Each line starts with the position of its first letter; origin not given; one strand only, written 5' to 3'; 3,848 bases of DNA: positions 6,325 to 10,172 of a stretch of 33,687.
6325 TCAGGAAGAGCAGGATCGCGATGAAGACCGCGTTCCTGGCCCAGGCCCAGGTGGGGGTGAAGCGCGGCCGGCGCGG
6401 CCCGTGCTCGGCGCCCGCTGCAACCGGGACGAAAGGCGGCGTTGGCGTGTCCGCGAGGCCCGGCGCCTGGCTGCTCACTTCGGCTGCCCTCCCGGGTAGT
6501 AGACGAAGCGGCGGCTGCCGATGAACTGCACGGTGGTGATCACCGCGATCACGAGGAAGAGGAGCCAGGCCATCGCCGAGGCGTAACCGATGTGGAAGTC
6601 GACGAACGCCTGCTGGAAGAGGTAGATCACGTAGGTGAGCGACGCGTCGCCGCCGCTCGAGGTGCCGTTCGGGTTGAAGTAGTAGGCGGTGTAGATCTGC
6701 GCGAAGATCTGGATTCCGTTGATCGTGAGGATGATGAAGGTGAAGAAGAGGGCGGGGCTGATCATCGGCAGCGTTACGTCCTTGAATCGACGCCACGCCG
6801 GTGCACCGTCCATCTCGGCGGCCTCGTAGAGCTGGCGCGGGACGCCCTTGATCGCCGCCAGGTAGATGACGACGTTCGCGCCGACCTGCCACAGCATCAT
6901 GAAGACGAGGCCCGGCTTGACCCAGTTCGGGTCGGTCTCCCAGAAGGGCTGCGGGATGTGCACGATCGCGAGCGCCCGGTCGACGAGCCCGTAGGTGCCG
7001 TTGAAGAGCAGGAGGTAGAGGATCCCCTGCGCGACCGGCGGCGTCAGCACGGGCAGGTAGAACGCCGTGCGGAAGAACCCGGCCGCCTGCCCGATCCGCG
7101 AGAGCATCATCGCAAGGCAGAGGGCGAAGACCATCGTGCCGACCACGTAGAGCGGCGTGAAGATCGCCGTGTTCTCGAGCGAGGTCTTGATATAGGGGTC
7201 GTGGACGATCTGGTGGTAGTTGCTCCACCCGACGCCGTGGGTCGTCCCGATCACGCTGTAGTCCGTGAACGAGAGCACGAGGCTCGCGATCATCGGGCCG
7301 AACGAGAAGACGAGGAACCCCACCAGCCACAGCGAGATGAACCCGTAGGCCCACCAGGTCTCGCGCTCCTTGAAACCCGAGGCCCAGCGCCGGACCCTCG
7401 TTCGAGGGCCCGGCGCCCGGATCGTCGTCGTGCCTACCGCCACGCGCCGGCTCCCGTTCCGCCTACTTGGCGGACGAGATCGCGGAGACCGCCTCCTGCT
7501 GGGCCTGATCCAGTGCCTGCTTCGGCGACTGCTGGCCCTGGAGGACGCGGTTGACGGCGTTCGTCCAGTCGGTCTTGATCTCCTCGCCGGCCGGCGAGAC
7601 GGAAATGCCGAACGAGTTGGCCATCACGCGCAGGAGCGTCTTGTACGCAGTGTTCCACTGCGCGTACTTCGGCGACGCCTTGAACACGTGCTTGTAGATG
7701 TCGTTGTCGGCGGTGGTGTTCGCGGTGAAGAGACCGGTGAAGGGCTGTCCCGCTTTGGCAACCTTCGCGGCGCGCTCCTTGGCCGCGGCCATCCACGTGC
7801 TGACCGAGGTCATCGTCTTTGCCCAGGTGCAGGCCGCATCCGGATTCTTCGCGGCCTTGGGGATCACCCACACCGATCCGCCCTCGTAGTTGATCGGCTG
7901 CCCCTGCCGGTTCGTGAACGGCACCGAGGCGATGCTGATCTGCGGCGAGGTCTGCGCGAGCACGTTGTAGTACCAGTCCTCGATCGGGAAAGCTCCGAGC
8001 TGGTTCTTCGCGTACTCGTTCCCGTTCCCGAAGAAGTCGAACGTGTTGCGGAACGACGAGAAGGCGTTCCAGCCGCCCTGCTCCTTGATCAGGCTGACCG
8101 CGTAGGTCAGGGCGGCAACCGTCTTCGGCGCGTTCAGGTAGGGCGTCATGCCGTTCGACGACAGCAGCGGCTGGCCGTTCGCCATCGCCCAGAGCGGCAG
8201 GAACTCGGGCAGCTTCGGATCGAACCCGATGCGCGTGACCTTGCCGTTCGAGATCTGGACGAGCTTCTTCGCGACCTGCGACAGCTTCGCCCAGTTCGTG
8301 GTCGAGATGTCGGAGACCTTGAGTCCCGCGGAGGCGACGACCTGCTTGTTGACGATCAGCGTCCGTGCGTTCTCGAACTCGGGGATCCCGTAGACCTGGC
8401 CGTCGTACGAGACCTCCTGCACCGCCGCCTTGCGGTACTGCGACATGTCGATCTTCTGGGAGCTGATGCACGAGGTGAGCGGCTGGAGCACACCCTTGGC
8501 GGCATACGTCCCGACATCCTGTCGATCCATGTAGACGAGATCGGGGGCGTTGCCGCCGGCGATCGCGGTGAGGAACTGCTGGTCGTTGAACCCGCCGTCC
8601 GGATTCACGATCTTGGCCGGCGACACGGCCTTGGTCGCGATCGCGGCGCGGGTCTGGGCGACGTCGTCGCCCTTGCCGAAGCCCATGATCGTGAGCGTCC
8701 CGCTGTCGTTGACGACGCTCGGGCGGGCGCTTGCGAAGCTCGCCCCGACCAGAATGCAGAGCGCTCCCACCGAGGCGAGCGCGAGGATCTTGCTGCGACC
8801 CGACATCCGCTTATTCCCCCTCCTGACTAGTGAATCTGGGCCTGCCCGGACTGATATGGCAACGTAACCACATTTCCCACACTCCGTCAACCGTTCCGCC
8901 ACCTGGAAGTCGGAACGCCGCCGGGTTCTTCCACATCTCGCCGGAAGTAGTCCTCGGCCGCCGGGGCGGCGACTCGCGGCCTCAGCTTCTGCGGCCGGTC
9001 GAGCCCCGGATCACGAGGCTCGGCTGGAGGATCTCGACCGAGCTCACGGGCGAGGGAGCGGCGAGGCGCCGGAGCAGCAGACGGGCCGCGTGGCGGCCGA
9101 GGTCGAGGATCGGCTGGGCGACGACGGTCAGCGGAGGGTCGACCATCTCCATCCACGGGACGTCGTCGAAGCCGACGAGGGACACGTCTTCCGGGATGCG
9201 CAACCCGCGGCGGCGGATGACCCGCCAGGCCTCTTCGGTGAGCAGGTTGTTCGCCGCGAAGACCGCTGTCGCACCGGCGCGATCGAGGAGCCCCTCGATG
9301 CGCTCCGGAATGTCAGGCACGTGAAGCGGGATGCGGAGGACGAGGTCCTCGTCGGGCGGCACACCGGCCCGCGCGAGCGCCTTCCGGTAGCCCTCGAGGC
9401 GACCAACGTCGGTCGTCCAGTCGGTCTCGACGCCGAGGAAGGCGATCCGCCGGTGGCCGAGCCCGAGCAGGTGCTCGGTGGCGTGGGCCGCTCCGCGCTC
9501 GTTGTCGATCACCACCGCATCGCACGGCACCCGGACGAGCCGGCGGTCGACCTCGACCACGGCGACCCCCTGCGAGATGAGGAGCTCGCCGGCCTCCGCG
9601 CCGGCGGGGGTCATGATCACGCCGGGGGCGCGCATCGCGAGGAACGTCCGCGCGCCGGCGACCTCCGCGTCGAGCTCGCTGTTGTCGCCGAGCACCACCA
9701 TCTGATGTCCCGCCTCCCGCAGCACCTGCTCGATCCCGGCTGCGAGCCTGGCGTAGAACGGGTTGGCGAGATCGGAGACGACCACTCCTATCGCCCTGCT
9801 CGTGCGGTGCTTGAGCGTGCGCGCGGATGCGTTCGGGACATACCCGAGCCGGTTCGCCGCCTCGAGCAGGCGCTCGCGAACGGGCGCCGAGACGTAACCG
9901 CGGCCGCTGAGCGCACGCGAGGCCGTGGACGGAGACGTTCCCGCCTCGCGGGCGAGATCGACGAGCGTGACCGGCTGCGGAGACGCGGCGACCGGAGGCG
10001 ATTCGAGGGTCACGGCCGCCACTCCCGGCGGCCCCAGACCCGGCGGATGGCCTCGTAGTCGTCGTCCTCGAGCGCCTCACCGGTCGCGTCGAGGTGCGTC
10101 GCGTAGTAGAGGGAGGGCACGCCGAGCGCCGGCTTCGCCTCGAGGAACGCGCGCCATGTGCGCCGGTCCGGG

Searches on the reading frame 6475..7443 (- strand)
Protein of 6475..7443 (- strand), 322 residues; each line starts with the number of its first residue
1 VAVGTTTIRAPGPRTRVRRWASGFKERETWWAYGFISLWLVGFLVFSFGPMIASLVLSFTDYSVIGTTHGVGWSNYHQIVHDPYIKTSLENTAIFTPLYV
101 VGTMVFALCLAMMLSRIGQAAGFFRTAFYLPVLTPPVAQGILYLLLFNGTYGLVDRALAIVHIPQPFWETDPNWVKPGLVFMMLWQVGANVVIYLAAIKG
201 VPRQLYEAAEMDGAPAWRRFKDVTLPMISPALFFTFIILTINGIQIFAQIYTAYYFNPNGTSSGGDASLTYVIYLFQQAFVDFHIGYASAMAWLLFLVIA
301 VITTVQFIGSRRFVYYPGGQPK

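Call 11: search_protein_families(library=pfam, proteins=[window:6475-7443:-], max_evalue=0.0001)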
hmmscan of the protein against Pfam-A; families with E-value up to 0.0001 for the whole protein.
window:6475-7443:- (322 aa): 1 family
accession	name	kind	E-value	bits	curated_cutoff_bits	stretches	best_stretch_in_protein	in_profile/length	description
PF00528.27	BPD_transp_1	-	2.4e-11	44.1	26.4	1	107-308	5-177/184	Binding-protein-dependent transport system inner membrane component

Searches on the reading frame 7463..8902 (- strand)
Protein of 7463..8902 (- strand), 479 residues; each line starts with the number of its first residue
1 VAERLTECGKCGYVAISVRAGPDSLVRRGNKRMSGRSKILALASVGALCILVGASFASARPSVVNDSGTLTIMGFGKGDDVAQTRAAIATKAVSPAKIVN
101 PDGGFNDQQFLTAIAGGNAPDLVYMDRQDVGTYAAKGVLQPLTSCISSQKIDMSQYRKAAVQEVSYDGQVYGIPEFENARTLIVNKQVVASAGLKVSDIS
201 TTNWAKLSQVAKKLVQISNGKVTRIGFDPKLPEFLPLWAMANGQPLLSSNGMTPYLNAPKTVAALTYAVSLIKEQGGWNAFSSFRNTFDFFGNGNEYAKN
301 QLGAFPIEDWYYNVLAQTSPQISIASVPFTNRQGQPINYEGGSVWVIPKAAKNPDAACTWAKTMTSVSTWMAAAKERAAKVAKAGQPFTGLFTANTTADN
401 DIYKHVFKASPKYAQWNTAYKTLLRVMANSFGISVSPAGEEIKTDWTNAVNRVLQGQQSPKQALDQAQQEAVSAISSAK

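Call 11: search_protein_families(library=pfam, proteins=[window:7463-8902:-], max_evalue=0.0001)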
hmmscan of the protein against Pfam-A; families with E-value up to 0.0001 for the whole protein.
window:7463-8902:- (479 aa): 1 family
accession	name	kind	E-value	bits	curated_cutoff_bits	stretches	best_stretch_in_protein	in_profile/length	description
PF01547.30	SBP_bac_1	-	1.7e-18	68.1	26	1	101-366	32-302/307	Bacterial extracellular solute-binding protein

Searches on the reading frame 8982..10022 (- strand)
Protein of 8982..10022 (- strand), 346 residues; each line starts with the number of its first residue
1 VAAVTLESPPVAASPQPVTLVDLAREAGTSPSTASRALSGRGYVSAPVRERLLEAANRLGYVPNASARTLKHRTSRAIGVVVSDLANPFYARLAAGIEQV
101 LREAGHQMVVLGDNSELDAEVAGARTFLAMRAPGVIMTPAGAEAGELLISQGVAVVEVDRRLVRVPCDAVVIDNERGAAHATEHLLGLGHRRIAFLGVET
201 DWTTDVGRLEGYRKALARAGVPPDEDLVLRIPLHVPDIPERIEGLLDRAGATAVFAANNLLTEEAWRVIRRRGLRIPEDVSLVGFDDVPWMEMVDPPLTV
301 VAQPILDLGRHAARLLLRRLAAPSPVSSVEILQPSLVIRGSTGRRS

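Call 11: search_protein_families(library=pfam, proteins=[window:8982-10022:-], max_evalue=0.0001)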
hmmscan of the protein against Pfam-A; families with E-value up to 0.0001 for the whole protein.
window:8982-10022:- (346 aa): 4 families
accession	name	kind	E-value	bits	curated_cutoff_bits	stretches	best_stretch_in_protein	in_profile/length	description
PF13377.12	Peripla_BP_3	-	5.5e-36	124.6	26.5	1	182-342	1-167/167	Periplasmic binding protein-like domain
PF00532.27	Peripla_BP_1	-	4.8e-26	92.3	22.2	1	76-318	2-259/281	Periplasmic binding proteins and sugar binding domain of LacI family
PF00356.27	LacI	-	6.9e-12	45.4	27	1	19-64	1-46/46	Bacterial regulatory proteins, lacI family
PF13407.12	Peripla_BP_4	-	2.8e-08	34.1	35.1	1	78-291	1-222/258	Periplasmic binding protein domain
